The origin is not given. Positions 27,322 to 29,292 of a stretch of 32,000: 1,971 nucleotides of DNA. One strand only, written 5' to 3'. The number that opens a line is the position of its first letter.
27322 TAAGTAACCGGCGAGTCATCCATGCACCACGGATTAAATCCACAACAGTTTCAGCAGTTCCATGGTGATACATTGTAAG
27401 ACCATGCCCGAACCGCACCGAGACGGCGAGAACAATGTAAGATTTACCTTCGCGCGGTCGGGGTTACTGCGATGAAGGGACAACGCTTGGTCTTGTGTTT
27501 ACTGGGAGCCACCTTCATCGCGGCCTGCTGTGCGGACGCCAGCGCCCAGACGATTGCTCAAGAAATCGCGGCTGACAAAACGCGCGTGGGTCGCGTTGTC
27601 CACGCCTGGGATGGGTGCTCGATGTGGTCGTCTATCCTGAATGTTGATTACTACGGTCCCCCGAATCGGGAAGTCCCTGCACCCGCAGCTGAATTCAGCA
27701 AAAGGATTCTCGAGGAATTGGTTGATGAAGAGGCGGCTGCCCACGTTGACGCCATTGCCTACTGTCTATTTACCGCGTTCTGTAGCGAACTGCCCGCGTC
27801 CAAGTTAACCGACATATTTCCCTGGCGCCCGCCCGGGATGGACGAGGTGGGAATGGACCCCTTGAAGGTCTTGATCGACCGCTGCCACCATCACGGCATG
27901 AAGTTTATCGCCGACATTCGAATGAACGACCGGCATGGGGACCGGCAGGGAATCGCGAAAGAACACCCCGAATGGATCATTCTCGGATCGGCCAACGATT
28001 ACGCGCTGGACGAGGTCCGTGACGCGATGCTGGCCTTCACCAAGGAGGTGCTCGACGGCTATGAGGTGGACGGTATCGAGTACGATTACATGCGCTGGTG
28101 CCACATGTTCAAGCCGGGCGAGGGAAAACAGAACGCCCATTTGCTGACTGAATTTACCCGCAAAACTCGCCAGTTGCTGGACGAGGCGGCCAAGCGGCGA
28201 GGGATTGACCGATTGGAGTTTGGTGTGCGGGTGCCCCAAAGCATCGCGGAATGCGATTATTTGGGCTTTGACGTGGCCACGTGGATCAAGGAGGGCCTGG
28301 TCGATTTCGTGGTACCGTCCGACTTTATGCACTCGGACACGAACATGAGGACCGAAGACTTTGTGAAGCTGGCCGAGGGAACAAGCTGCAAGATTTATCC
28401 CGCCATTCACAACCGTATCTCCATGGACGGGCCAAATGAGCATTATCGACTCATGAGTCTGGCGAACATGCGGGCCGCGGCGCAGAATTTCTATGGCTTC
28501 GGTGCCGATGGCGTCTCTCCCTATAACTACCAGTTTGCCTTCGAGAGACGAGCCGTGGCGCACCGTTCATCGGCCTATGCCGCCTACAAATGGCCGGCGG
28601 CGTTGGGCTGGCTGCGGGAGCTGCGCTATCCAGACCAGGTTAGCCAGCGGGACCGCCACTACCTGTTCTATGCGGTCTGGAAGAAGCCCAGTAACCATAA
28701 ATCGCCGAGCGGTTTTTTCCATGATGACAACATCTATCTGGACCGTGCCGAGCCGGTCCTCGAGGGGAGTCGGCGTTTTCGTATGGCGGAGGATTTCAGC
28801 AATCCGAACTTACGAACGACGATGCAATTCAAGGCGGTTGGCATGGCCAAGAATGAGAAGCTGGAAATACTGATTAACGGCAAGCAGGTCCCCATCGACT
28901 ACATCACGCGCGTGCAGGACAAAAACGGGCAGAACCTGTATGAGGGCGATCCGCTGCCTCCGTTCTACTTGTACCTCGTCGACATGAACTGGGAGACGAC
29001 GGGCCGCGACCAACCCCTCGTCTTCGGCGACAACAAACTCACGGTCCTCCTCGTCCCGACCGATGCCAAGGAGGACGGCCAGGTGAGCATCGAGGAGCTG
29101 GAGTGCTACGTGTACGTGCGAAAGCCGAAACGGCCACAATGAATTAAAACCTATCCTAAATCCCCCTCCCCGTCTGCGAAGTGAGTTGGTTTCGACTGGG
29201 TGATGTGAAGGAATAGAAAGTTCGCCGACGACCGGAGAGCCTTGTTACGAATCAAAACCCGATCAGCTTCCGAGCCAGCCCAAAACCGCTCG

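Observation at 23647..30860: Four copies of a conserved 100-150 nt non-coding module at the heads of unrelated genes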

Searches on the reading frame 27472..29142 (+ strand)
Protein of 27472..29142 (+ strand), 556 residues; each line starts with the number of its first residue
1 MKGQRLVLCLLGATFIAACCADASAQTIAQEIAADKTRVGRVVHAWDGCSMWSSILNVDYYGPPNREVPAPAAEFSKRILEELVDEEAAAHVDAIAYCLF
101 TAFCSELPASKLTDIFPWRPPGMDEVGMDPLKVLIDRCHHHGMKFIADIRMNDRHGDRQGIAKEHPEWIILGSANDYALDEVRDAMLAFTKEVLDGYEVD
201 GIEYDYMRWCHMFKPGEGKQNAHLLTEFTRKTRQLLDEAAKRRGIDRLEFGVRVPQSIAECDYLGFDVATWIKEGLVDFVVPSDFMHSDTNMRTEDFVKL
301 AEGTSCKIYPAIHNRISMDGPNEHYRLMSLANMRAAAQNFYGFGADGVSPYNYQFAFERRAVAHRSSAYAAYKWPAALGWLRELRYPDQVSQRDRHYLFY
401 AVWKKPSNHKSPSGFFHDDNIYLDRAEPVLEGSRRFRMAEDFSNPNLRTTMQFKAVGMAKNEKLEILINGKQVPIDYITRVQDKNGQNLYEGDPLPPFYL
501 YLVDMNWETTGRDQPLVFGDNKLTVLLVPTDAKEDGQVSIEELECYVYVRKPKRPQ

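Call 13: find_encoding_contigs(protein=window:27472-29142:+, flank=10000, max_places=6)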
Protein window:27472-29142:+ (556 aa): no gene with exactly this product is on record in the collection.

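Call 31: search_protein_families(library=pfam, proteins=[window:27472-29142:+], max_evalue=0.001)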
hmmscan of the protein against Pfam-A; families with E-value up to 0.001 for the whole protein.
window:27472-29142:+ (556 aa): 1 family
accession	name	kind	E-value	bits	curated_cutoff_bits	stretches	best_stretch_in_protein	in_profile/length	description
PF02638.21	GHL10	-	6.7e-07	29.2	27.9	1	124-206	65-162/311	Glycosyl hydrolase-like 10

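Call 71: search_protein_families(library=ncbifam, proteins=[window:27472-29142:+], max_evalue=0.00001)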
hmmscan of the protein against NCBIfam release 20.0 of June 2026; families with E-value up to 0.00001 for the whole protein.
window:27472-29142:+ (556 aa): 0 families
